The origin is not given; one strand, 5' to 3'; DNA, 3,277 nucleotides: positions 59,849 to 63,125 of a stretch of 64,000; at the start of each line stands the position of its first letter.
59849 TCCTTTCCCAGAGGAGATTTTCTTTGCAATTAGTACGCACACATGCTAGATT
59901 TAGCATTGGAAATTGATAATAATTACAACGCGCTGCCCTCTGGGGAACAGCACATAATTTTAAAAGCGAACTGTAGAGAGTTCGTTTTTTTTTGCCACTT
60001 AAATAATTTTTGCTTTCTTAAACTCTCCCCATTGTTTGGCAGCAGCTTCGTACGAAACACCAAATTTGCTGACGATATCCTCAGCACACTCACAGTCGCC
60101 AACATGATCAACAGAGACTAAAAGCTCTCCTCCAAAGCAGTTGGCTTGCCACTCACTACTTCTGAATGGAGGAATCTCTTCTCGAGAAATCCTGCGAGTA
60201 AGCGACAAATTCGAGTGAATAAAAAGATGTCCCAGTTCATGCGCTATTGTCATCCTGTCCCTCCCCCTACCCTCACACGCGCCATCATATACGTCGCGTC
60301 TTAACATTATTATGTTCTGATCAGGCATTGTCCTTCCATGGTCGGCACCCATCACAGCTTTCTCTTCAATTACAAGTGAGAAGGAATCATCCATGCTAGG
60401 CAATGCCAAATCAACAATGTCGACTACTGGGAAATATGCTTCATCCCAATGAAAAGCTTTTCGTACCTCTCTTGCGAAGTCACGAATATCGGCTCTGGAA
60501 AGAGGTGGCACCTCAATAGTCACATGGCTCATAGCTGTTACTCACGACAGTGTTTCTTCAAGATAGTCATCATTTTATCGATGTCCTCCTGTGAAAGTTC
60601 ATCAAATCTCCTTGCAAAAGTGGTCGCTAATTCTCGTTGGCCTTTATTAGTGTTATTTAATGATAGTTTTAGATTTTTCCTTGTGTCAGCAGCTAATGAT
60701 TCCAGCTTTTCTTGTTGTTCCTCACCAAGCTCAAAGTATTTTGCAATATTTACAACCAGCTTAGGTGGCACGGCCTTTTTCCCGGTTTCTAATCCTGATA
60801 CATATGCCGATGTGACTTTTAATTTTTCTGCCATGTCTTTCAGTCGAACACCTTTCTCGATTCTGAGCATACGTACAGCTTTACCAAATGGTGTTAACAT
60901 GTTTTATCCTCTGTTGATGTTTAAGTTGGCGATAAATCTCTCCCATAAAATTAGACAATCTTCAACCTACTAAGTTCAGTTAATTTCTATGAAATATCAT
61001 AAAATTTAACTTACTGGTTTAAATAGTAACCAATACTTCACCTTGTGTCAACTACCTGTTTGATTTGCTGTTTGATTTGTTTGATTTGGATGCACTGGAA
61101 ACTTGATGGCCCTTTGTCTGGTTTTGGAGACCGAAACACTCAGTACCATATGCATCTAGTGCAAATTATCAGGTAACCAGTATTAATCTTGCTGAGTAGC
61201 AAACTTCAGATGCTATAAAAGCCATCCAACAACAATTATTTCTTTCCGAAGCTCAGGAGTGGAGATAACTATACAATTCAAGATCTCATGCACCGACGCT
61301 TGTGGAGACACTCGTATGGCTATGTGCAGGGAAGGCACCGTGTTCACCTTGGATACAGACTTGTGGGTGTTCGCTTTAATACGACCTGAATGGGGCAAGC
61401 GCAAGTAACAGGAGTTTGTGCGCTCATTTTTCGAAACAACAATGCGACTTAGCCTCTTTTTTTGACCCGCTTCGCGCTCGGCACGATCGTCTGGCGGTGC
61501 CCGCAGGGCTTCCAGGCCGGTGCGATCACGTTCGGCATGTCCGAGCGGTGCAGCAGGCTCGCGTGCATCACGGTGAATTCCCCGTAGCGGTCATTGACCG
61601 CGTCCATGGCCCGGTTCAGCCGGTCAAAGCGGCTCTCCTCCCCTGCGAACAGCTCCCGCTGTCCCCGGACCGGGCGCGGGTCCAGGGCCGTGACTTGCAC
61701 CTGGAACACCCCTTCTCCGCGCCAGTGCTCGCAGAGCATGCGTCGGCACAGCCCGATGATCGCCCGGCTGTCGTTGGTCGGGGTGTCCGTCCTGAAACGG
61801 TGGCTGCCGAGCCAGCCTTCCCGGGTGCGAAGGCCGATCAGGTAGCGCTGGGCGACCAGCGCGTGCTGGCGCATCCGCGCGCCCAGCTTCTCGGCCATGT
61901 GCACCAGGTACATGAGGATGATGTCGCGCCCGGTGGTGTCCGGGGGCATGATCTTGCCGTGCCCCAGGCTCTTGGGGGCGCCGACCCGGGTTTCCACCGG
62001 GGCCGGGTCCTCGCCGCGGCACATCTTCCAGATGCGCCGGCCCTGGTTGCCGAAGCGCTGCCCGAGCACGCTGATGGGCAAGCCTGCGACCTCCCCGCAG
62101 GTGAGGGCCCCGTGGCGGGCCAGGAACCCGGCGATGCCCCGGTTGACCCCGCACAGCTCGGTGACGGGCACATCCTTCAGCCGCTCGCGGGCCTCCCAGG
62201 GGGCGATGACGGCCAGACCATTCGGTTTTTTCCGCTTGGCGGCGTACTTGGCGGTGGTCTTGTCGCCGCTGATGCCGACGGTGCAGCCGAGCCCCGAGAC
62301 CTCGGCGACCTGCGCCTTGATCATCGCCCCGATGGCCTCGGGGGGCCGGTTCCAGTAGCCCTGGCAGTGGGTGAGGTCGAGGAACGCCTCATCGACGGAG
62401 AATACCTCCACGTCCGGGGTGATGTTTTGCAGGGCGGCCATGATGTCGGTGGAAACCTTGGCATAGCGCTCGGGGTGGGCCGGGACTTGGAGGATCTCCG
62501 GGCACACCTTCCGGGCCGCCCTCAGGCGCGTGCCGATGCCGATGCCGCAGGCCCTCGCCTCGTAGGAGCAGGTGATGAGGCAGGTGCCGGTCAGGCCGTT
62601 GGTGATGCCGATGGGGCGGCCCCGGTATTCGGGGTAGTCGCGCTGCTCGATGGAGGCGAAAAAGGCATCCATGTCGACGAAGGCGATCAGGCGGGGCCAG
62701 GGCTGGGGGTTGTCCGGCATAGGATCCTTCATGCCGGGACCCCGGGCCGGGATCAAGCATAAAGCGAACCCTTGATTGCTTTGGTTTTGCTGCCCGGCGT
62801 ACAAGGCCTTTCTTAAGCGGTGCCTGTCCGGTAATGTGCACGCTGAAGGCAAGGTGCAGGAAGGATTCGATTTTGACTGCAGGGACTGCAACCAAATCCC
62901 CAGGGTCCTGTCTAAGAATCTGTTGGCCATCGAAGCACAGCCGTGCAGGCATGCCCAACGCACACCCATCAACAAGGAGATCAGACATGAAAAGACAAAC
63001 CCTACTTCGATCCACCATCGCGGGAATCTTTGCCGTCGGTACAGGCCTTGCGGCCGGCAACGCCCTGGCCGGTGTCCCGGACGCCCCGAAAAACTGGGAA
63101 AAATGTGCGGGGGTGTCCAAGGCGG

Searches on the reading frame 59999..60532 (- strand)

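Call 60: search_protein_families(library=pfam, proteins=[window:59999-60532:-], max_evalue=0.001)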
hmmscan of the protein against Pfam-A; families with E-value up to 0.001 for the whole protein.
window:59999-60532:- (177 aa): 1 family
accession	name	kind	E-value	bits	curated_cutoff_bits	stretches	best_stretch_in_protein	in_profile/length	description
PF06114.19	Peptidase_M78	-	1.7e-08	34.8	22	1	87-167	37-121/123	IrrE N-terminal-like domain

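Call 61: search_protein_families(library=padloc, proteins=[window:59999-60532:-], max_evalue=0.001)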
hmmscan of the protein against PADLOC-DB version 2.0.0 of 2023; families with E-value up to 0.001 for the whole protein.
window:59999-60532:- (177 aa): 12 families
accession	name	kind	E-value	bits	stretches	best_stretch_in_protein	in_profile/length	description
PDLC04141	capP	-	2.9e-12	44.6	1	52-176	32-158/242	capP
PDLC03948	RmrA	-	1e-07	29.2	1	12-140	135-252/397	-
PDLC03953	RmrA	-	3.6e-07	27.8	1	90-144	206-249/373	-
PDLC03954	RmrA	-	3.8e-07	27.4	1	90-139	206-252/380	-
PDLC03944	RmrA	-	5.9e-07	26.9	1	15-139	127-243/384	-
PDLC03945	RmrA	-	2e-05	22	1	92-140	208-252/394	-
PDLC03947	RmrA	-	2.2e-05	21.5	1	10-138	135-251/383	-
PDLC03951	RmrA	-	3.9e-05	20.8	1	89-139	202-247/400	-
PDLC03949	RmrA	-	8.2e-05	19.6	1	91-144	188-231/363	-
PDLC03955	RmrA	-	9.2e-05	19.8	1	12-119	143-241/371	-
PDLC03952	RmrA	-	0.00036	17.5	1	90-139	218-264/395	-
PDLC03943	RmrA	-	0.00067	16.8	1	84-122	184-222/370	-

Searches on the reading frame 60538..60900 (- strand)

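Call 60: search_protein_families(library=pfam, proteins=[window:60538-60900:-], max_evalue=0.001)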
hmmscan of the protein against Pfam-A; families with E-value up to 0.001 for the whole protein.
window:60538-60900:- (120 aa): 4 families
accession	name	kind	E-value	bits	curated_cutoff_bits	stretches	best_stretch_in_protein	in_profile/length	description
PF13560.12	HTH_31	-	2.5e-09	37.7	27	1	5-64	2-62/64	Helix-turn-helix domain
PF01381.28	HTH_3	-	8.7e-09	35.7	23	1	9-58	1-50/55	Helix-turn-helix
PF12844.13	HTH_19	-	2.4e-05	24.6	30.2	1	6-57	1-52/64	Helix-turn-helix domain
PF13413.12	HTH_25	-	0.00018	21.7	24.6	0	10-43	3-36/62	Helix-turn-helix domain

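Call 61: search_protein_families(library=padloc, proteins=[window:60538-60900:-], max_evalue=0.001)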
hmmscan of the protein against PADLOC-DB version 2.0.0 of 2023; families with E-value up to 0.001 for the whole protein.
window:60538-60900:- (120 aa): 6 families
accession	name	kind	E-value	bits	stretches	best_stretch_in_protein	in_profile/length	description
PDLC04142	capH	-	6.6e-11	41.2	1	2-116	4-97/103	capH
PDLC02926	HTH_VI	-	6.8e-11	40.3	1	5-58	2-55/92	-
PDLC03943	RmrA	-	1e-05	22.8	1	6-61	4-59/370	-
PDLC03947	RmrA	-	0.00011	19.1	1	6-63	13-70/383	-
PDLC03954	RmrA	-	0.00066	16.7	0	6-56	12-62/380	-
PDLC03664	Control_protein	-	0.00098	17.5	0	3-54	12-60/74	control protein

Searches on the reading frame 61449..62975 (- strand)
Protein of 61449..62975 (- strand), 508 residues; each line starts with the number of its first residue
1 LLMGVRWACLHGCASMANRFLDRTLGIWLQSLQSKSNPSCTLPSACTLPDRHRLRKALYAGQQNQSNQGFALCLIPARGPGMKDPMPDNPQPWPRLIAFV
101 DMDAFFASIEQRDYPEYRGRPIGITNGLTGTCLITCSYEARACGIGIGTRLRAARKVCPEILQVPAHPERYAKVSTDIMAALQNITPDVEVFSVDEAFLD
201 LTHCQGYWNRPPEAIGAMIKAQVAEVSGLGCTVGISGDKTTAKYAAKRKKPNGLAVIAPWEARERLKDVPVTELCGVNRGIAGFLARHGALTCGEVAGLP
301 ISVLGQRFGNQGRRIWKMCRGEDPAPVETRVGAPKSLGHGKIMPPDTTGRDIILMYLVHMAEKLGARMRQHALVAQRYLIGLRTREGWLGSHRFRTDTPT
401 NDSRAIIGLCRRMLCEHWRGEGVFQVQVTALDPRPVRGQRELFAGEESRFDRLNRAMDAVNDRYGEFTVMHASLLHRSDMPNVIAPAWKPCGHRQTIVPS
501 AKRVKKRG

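Call 65: search_protein_families(library=ncbifam, proteins=[window:61449-62975:-], max_evalue=0.00001)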
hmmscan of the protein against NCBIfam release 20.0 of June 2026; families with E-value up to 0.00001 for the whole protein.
window:61449-62975:- (508 aa): 10 families
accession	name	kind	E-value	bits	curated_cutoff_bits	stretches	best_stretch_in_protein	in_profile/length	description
NF002848.0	PRK03103.1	subfamily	4.8e-69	232.8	381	1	95-478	4-395/410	DNA polymerase IV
NF002751.0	PRK02794.1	equivalog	3e-61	207.6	371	1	97-477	40-420/425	DNA polymerase IV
NF003015.0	PRK03858.1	subfamily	3.7e-61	207.3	367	1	98-480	10-391/399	DNA polymerase IV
NF002677.0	PRK02406.1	equivalog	5.9e-58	196.7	256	1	95-386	6-298/357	DNA polymerase IV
NF002882.0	PRK03348.1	equivalog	3e-52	178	389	1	95-452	5-362/461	DNA polymerase IV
NF002492.0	PRK01810.1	equivalog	4.1e-52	177.3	399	1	94-477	9-397/412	DNA polymerase IV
NF010731.0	PRK14133.1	equivalog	1.5e-51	175.7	362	1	95-385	3-288/352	DNA polymerase IV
NF002883.0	PRK03352.1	equivalog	1.5e-44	152.7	330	1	95-410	5-319/347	DNA polymerase IV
NF002292.0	PRK01216.1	equivalog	5.6e-34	117.7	339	1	96-361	2-269/351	DNA polymerase IV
NF002955.0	PRK03609.1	subfamily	1.9e-28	99.6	431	1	97-472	2-392/422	translesion error-prone DNA polymerase V subunit UmuC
